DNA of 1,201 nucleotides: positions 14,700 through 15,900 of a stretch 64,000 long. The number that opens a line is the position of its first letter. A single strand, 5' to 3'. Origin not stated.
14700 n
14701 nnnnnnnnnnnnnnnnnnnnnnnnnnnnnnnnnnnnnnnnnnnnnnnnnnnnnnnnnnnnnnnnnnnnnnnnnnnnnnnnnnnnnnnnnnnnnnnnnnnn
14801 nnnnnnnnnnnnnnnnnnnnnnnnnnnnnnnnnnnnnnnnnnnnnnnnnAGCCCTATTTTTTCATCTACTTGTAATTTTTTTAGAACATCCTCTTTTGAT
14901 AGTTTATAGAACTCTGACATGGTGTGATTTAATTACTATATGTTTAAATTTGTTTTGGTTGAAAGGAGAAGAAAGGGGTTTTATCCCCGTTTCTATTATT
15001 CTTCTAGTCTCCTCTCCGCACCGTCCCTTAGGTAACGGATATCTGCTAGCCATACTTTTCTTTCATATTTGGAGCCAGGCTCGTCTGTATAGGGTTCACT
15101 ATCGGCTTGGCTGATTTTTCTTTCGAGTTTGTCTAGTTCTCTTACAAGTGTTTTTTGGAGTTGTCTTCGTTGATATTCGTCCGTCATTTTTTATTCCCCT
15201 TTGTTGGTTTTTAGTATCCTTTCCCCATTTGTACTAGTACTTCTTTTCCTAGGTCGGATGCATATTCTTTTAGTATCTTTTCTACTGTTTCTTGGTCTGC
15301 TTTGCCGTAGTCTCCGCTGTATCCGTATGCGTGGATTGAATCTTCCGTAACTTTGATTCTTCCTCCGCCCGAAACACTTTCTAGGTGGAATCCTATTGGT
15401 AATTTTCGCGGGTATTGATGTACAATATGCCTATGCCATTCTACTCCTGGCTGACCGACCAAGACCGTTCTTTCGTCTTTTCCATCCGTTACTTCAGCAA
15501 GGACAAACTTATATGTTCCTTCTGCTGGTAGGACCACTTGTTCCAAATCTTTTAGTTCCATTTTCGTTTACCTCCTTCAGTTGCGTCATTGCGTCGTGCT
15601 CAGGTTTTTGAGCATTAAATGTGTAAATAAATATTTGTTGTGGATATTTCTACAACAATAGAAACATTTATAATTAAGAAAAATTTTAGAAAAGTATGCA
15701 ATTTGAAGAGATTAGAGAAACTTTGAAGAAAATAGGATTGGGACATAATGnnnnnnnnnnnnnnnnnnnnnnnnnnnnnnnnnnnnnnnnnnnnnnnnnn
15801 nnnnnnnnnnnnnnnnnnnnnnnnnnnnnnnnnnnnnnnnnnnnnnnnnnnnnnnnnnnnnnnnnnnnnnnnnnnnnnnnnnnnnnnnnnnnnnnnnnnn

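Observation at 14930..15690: GC-elevated two-gene island encoding a eukaryote-like PHPT1/Janus phosphohistidine phosphatase homolog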

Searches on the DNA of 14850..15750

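Call 48: search_rna_families(source=window, start=14850, end=15750, threshold=evalue, max_evalue=1)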
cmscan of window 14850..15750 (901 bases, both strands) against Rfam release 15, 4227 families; matches with E-value up to 1: 0.
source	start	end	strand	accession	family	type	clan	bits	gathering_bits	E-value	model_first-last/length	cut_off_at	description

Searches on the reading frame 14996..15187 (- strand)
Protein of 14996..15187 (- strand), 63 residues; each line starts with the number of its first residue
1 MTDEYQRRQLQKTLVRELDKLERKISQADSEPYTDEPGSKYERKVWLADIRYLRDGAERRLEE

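Call 4: search_protein_families(library=pfam, proteins=[window:14996-15187:-], max_evalue=1)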
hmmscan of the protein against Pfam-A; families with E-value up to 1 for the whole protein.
window:14996-15187:- (63 aa): 2 families
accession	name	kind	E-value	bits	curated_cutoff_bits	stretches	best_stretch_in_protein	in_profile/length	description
PF09686.15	Plasmid_RAQPRD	-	0.0064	17.1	23.1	1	5-59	4-57/76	Plasmid protein of unknown function (Plasmid_RAQPRD)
PF25714.1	Phage_HCP1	-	0.2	12.6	27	1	3-50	43-89/104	Head completion protein 1, phage connector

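Call 5: search_protein_families(library=ncbifam, proteins=[window:14996-15187:-], max_evalue=1)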
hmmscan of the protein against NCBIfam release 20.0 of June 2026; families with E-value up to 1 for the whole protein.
window:14996-15187:- (63 aa): 0 families

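Call 12: list_cluster_members(proteins=[P0001, window:14999-15187:-])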
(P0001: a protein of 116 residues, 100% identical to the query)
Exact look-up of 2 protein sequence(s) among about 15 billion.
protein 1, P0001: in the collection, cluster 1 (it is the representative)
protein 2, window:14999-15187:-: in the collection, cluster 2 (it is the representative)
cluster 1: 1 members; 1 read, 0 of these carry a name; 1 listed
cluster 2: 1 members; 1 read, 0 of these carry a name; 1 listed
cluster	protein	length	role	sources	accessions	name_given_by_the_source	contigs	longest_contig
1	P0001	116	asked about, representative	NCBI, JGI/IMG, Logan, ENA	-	-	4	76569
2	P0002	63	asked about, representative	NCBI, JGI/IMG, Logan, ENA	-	-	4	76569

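Call 52: search_protein_families(library=phrogs, proteins=[window:14999-15187:-], max_evalue=0.1)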
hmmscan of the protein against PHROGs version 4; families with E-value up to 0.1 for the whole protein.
window:14999-15187:- (63 aa): 0 families

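Call 53: search_protein_families(library=padloc, proteins=[window:14999-15187:-], max_evalue=0.1)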
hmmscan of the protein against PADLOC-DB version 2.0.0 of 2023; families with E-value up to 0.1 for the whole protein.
window:14999-15187:- (63 aa): 0 families
